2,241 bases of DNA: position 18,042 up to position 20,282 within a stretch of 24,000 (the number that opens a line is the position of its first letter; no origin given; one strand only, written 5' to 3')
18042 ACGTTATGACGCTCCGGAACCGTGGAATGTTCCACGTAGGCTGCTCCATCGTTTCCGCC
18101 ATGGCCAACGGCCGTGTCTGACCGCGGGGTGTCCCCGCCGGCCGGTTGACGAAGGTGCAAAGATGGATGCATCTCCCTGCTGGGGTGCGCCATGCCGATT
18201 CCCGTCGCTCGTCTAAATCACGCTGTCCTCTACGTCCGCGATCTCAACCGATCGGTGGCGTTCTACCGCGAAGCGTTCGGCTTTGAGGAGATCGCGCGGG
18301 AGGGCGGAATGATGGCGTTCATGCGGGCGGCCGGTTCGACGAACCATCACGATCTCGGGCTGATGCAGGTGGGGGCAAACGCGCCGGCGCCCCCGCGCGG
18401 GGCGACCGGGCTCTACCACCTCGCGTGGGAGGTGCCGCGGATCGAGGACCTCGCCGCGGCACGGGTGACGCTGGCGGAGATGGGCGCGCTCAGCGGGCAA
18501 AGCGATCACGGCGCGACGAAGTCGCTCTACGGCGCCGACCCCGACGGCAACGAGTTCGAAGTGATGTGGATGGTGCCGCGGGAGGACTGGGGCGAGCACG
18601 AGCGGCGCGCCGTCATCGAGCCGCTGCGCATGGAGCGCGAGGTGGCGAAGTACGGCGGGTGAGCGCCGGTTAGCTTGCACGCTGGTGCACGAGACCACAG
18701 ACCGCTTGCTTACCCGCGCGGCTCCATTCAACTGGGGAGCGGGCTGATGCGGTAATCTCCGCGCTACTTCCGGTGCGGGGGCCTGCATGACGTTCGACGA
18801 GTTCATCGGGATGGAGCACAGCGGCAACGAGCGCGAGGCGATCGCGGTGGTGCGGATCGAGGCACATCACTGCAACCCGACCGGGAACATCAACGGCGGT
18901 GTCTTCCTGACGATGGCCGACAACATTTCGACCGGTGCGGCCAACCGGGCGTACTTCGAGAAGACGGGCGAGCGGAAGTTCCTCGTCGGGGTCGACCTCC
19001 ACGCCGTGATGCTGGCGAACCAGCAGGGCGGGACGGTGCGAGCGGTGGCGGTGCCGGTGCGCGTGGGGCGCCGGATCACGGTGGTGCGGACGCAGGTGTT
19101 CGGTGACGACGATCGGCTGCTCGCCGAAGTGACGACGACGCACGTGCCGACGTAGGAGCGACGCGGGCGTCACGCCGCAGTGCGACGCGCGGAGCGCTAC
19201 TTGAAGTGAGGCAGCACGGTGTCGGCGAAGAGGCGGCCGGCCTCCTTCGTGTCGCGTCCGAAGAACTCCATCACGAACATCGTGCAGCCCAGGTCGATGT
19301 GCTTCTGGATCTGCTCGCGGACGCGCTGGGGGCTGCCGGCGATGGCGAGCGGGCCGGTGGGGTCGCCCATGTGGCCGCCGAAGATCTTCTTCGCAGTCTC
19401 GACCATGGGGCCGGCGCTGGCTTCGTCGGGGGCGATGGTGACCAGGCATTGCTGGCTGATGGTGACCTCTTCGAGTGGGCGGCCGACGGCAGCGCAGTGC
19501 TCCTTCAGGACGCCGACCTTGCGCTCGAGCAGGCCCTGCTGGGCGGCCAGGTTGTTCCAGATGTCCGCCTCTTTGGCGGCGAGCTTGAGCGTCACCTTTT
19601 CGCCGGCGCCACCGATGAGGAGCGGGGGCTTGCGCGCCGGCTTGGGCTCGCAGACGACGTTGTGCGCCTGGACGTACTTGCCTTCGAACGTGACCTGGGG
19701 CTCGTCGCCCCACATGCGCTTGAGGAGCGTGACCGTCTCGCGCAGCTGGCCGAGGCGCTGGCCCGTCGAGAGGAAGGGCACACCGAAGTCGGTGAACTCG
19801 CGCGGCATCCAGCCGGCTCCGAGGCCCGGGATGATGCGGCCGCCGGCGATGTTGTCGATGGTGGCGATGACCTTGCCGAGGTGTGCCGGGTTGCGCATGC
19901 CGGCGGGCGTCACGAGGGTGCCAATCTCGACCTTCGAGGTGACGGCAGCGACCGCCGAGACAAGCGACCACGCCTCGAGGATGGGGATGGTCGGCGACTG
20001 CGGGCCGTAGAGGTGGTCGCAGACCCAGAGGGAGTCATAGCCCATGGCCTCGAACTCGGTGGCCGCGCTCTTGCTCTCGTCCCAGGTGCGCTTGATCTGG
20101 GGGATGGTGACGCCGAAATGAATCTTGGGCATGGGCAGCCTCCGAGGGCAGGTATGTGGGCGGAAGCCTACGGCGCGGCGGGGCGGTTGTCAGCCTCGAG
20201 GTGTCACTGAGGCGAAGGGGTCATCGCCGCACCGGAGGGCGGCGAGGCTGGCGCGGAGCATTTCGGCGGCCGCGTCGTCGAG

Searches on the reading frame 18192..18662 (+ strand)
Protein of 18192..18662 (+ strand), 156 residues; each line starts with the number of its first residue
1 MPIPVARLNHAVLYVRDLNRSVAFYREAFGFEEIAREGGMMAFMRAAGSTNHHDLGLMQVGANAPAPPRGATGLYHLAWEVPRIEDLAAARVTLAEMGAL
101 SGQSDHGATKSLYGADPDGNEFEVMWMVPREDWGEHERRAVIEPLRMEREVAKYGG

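Call 6: search_protein_families(library=pfam, proteins=[window:18192-18662:+], max_evalue=0.01)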
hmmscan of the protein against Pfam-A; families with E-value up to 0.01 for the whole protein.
window:18192-18662:+ (156 aa): 5 families
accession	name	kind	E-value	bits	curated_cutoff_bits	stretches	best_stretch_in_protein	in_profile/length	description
PF00903.31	Glyoxalase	-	4.9e-17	62.9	20.6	1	7-124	1-121/121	Glyoxalase/Bleomycin resistance protein/Dioxygenase superfamily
PF18029.7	Glyoxalase_6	-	2.7e-08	34.9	23.6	1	12-125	3-106/106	Glyoxalase-like domain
PF22677.2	Ble-like_N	-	9.6e-07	28.9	24.5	1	10-40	4-35/41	Bleomycin resistance protein-like N-terminal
PF13669.12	Glyoxalase_4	-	2.1e-06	28.4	27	1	9-99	1-91/109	Glyoxalase/Bleomycin resistance protein/Dioxygenase superfamily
PF13468.12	Glyoxalase_3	-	0.009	16.5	25.1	0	8-33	1-26/176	Glyoxalase-like domain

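Call 7: find_encoding_contigs(protein=window:18192-18659:+, flank=10000, max_places=10)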
Protein window:18192-18659:+ (156 aa): 1 contig read that carries it; 1 place shown.
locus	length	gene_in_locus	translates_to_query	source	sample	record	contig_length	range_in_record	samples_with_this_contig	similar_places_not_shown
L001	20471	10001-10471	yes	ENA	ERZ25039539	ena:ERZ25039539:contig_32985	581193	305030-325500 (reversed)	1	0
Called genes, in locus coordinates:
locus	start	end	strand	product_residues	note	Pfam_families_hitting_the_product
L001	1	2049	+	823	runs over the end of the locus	-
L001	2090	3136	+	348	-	PF00586:AIRS, PF02769:AIRS_C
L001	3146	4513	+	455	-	PF12146:Hydrolase_4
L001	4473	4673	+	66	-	-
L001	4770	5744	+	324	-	PF00106:adh_short, PF13561:adh_short_C2 (weak)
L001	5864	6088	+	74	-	-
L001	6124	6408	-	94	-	-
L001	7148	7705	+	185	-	PF00814:TsaD, PF22521:HypF_C_2 (weak)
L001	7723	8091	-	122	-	PF00196:GerE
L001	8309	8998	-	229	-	-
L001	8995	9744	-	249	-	-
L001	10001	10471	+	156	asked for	PF00903:Glyoxalase, PF13669:Glyoxalase_4 (weak), PF18029:Glyoxalase_6, PF22677:Ble-like_N (weak)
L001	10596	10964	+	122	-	PF03061:4HBT (weak)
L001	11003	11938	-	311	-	PF00296:Bac_luciferase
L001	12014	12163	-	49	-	-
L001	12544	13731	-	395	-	PF00561:Abhydrolase_1 (faint), PF12146:Hydrolase_4 (weak), PF00326:Peptidase_S9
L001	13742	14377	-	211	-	PF02515:CoA_transf_3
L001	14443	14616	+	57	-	-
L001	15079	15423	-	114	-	PF07883:Cupin_2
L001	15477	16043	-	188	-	-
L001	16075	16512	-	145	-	PF00903:Glyoxalase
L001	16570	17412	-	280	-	PF00106:adh_short, PF13561:adh_short_C2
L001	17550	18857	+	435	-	PF04389:Peptidase_M28 (faint), PF01546:Peptidase_M20, PF07687:M20_dimer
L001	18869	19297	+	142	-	-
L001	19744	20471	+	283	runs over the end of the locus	PF01546:Peptidase_M20, PF07687:M20_dimer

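Call 18: find_homologous_proteins(query=window:18192-18659:+, max_evalue=1e-20)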
Query window:18192-18659:+ (156 aa): 7978 proteins with E <= 1e-20 among 8000 candidates; the best 120 are listed.
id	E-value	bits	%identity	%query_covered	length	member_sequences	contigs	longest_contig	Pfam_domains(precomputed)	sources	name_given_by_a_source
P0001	3.1e-93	328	92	100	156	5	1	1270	PF22677.3,PF13669.13,PF00903.32,PF18029.8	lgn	-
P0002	9.4e-89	313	88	99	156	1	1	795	PF22677.3,PF13669.13,PF00903.32,PF18029.8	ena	-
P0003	2.2e-88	312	88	99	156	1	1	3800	PF22677.3,PF13669.13,PF00903.32,PF18029.8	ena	-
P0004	2.0e-87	309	87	100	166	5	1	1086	PF22677.3,PF13669.13,PF00903.32,PF18029.8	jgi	jgi:catechol-2,3-dioxygenase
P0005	3.9e-87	308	86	99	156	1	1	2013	PF13669.13,PF00903.32,PF18029.8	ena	-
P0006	4.5e-87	308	86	99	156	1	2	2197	PF22677.3,PF13669.13,PF00903.32,PF18029.8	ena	-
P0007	1.1e-86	306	86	99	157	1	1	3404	PF22677.3,PF13669.13,PF00903.32,PF18029.8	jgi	jgi:catechol-2,3-dioxygenase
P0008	3.9e-86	305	85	99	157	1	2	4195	PF22677.3,PF13669.13,PF00903.32,PF18029.8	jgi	jgi:catechol-2,3-dioxygenase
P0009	4.6e-85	301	85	99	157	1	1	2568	PF22677.3,PF13669.13,PF00903.32,PF18029.8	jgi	jgi:catechol-2,3-dioxygenase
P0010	8.5e-85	300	84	99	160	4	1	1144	PF22677.3,PF13669.13,PF00903.32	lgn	-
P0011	1.9e-84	299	84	100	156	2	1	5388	PF00903.32,PF18029.8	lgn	-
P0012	2.2e-83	296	83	99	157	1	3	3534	PF22677.3,PF13669.13,PF00903.32,PF18029.8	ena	-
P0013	5.3e-83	294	83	99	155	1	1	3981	PF22677.3,PF00903.32,PF18029.8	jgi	jgi:catechol-2,3-dioxygenase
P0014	1.4e-82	293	83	99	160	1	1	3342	PF13669.13,PF00903.32,PF18029.8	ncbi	ncbi:MAG: VOC family protein [Tepidiformaceae bacterium]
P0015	1.5e-82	293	84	99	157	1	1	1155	PF22677.3,PF13669.13,PF00903.32,PF18029.8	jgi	jgi:catechol-2,3-dioxygenase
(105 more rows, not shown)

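Call 25: find_encoding_contigs(protein=P0001, flank=10000)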
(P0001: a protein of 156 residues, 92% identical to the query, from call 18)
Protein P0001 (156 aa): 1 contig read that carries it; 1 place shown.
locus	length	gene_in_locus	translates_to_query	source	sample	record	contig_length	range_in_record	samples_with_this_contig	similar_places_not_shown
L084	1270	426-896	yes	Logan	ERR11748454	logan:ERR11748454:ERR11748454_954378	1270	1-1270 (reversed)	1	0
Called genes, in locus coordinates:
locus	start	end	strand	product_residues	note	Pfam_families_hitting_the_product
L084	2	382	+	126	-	?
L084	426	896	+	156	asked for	PF00903:Glyoxalase, PF13669:Glyoxalase_4 (weak), PF18029:Glyoxalase_6 (weak), PF22677:Ble-like_N (weak)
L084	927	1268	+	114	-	?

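Call 26: find_encoding_contigs(protein=P0003, flank=10000)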
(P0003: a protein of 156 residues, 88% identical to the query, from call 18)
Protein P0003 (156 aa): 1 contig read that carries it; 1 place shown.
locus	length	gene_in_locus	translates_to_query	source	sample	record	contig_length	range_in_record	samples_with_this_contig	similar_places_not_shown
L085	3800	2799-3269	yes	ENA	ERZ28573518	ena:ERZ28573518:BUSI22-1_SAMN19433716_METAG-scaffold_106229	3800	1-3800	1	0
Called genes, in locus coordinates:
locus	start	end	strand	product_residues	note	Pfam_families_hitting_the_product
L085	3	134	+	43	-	?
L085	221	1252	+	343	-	PF00814:TsaD, PF22521:HypF_C_2 (faint)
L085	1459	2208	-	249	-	-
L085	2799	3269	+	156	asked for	PF00903:Glyoxalase, PF13669:Glyoxalase_4 (weak), PF18029:Glyoxalase_6, PF22677:Ble-like_N (weak)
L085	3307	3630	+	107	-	PF02617:ClpS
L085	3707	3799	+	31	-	?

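Call 38: find_related_loci(query=window:18192-18659:+, collection=metagenome_contigs, flank=5000)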
Query window:18192-18659:+ (156 aa) in metagenome_contigs; peptide patterns used: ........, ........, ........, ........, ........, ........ (x = any residue, [..] = any of these).
600 stretches matched a pattern (row limit reached: there are more); 588 encode a relative of the query (tblastn E <= 1e-3); the best 80 are kept; 80 distinct loci.
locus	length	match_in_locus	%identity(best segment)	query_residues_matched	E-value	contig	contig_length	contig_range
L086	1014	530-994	90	1-155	2e-102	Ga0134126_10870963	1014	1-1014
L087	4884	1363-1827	79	1-155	5e-85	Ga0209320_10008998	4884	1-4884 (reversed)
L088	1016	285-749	75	1-155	5e-86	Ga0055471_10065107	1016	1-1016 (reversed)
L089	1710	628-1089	78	2-155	4e-83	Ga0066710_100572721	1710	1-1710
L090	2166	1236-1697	75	3-156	2e-81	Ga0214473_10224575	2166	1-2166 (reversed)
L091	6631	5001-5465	77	1-155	1e-78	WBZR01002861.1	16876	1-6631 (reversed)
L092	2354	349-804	80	1-152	3e-80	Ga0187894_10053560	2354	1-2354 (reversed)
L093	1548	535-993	74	3-155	4e-79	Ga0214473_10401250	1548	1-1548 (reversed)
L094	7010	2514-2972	75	3-155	4e-75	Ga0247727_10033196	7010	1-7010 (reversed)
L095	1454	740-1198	73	3-155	9e-79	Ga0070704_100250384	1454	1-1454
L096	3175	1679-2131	76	5-155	4e-75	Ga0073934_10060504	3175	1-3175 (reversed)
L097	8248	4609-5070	75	3-155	5e-74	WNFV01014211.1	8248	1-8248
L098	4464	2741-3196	72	2-152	6e-73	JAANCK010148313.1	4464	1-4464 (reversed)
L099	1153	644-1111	71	1-155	8e-78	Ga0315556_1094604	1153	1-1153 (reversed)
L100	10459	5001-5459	71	3-155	2e-72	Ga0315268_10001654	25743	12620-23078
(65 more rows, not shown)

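Call 41: find_encoding_contigs(protein=P0008, flank=10000)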
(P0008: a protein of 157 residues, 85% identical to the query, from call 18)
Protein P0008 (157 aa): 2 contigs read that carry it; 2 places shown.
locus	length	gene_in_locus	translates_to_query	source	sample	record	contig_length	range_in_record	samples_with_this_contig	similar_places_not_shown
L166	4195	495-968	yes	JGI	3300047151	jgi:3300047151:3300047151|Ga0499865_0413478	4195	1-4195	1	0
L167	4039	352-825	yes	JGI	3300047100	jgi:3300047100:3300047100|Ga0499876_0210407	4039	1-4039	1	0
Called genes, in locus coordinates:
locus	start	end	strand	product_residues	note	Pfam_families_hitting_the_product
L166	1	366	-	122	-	?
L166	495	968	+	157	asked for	PF00903:Glyoxalase, PF13669:Glyoxalase_4, PF18029:Glyoxalase_6, PF22677:Ble-like_N (weak)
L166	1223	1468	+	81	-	-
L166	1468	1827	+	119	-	PF00072:Response_reg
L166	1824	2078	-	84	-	-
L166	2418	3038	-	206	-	PF00149:Metallophos (faint), PF12850:Metallophos_2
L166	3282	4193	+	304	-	?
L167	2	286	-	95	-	?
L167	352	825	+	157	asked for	PF00903:Glyoxalase, PF13669:Glyoxalase_4, PF18029:Glyoxalase_6, PF22677:Ble-like_N (weak)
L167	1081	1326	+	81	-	-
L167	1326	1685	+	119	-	PF00072:Response_reg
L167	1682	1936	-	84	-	-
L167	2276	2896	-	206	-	PF00149:Metallophos (faint), PF12850:Metallophos_2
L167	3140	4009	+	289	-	PF12706:Lactamase_B_2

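Call 42: find_encoding_contigs(protein=P0007, flank=10000)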
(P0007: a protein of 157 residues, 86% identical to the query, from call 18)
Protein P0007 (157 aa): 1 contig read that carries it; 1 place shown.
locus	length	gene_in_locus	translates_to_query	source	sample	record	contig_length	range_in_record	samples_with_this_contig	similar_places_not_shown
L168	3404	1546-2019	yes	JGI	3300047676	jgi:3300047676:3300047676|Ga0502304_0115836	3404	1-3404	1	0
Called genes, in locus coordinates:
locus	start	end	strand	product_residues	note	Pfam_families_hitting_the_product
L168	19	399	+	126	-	PF00814:TsaD, PF22521:HypF_C_2 (weak)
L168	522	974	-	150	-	-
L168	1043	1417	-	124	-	-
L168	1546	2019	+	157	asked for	PF00903:Glyoxalase, PF13669:Glyoxalase_4, PF18029:Glyoxalase_6, PF22677:Ble-like_N (weak)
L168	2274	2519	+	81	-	-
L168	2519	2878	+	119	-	PF00072:Response_reg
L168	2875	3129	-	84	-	-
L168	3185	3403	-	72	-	?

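Call 43: find_encoding_contigs(protein=P0011, flank=10000)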
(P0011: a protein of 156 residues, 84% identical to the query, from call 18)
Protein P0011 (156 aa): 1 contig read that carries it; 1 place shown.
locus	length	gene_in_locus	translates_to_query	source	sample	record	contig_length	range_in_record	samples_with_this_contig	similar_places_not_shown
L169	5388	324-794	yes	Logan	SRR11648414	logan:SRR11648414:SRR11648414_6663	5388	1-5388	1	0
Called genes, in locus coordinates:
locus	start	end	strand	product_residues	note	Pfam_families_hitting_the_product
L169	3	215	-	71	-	?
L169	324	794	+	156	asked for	PF00903:Glyoxalase, PF18029:Glyoxalase_6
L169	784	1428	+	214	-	PF04199:Cyclase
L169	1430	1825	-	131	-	-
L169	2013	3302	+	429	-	PF05977:MFS_3, PF07690:MFS_1, PF06779:MFS_4 (weak)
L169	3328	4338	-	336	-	PF21686:LigD_Prim-Pol, PF01896:DNA_primase_S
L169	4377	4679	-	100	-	-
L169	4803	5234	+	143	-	PF04020:Phage_holin_4_2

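Call 47: search_protein_families(library=ncbifam, proteins=[window:18192-18662:+, L085:1459-2208:-, L168:522-974:-, L168:1043-1417:-], max_evalue=0.01)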
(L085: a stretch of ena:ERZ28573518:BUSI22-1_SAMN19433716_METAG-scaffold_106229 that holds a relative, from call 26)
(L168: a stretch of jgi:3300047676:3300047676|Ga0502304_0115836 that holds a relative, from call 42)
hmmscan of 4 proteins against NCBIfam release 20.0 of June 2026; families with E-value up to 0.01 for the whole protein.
window:18192-18662:+ (156 aa): 26 families (the best 25 are shown)
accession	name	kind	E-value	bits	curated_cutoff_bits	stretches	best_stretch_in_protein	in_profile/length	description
TIGR02295.1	HpaD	equivalog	3.2e-11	42.9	321.4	1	5-126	2-117/298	3,4-dihydroxyphenylacetate 2,3-dioxygenase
TIGR03211.1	catechol_2_3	equivalog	9.5e-11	41.5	320.2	1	5-133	2-124/303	catechol 2,3-dioxygenase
NF000496.2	Fos_GSH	equivalog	1.8e-07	31.3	180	1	7-124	4-114/136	fosfomycin resistance glutathione transferase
NF000124.1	fos-Vibrio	exception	2.2e-06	27.9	250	1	7-124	4-109/132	FosG/FosC2-related fosfomycin resistance glutathione transferase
NF000339.2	fos-Crono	exception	2.7e-06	27.6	275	1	7-124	3-110/134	FosA family fosfomycin resistance glutathione transferase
NF050074.1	glyox_I_GloA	exception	8.8e-06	25.9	165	1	8-125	2-120/121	lactoylglutathione lyase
TIGR00068.2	glyox_I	equivalog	1.4e-05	25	120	1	7-36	1-30/143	lactoylglutathione lyase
NF003152.0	PRK04101.1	equivalog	1.5e-05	25.3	171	1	7-124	4-116/139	metallothiol transferase FosB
NF000221.4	FosA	exception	2.1e-05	24.5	250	1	7-124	4-114/137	FosA family fosfomycin resistance glutathione transferase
NF000125.1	498180014_fosA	hypoth_equivalog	0.00012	22.3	250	1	7-125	5-117/129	Fos family putative thiol transferase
NF000094.1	354827590_fosA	exception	0.00017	21.7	275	1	7-123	4-110/135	FosA family fosfomycin resistance glutathione transferase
TIGR03213.1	23dbph12diox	equivalog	0.00017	21.2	366.45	1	8-130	143-266/287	biphenyl-2,3-diol 1,2-dioxygenase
NF038306.1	fosM_gen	equivalog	0.00023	21.5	255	1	7-124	3-115/137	FosM family fosfomycin resistance protein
NF000495.1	FosK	exception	0.00029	20.7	280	1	6-124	3-109/132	fosfomycin resistance glutathione transferase FosK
TIGR03081.1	metmalonyl_epim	equivalog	0.0003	21.3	114.95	1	7-105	1-104/129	methylmalonyl-CoA epimerase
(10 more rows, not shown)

L085:1459-2208:- (249 aa): 0 families

L168:522-974:- (150 aa): 0 families

L168:1043-1417:- (124 aa): 0 families

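Call 73: list_cluster_members(proteins=[P0121, P0124, window:18192-18659:+, P0001, P0003, P0007, P0129, P0130])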
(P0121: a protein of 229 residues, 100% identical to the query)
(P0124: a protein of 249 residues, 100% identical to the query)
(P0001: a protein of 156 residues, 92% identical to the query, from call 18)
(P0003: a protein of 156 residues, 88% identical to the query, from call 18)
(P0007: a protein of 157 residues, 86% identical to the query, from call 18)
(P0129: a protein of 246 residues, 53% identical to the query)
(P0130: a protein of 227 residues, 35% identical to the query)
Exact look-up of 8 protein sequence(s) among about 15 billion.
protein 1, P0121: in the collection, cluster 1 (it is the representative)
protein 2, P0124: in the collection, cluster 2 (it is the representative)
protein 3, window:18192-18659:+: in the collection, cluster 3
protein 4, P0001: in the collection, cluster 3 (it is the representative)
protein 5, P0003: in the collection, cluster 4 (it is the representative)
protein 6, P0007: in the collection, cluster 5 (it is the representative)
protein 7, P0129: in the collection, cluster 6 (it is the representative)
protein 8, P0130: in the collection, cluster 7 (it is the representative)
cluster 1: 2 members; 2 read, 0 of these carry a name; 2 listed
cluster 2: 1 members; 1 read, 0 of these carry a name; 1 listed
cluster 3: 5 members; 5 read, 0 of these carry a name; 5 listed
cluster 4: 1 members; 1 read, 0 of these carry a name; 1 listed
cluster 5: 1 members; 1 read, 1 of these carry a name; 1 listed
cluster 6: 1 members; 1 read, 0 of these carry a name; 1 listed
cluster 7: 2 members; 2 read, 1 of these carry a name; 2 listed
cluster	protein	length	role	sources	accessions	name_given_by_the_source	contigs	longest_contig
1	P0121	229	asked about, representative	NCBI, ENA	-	-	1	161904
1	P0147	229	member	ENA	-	-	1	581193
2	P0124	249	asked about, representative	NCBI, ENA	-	-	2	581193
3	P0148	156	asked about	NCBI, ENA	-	-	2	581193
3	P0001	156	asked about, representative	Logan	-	-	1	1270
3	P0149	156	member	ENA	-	-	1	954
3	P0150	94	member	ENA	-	-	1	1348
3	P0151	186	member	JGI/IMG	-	-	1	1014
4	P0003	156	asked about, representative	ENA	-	-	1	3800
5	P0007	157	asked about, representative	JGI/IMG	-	catechol-2,3-dioxygenase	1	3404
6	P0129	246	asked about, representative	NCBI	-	-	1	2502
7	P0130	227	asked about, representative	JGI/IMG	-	hypothetical protein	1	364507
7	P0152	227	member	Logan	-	-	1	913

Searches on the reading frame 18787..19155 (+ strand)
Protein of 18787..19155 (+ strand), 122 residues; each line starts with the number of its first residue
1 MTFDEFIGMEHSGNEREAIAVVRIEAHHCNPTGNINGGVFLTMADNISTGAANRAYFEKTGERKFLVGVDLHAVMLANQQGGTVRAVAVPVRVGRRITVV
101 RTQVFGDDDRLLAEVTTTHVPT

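Call 6: search_protein_families(library=pfam, proteins=[window:18787-19155:+], max_evalue=0.01)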
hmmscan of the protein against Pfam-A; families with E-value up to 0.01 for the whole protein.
window:18787-19155:+ (122 aa): 1 family
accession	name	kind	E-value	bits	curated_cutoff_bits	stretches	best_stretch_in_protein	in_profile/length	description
PF03061.28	4HBT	-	3.6e-08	34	20.6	1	33-112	2-78/79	Thioesterase superfamily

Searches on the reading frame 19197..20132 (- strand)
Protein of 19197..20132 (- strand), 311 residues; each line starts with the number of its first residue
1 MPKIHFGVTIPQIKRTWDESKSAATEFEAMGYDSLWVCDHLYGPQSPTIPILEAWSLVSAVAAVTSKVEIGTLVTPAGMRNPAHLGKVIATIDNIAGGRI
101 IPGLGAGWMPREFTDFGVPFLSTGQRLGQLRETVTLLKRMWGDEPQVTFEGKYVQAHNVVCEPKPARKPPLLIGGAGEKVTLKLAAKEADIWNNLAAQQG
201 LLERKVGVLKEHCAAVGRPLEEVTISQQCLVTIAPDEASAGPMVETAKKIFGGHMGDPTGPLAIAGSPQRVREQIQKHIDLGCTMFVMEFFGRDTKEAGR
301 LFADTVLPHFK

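Call 6: search_protein_families(library=pfam, proteins=[window:19197-20132:-], max_evalue=0.01)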
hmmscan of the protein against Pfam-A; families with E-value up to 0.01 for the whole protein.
window:19197-20132:- (311 aa): 1 family
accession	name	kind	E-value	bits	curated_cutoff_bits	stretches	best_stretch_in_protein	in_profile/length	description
PF00296.26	Bac_luciferase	-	2.2e-46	159.1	27.9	1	15-240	20-237/314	Luciferase-like monooxygenase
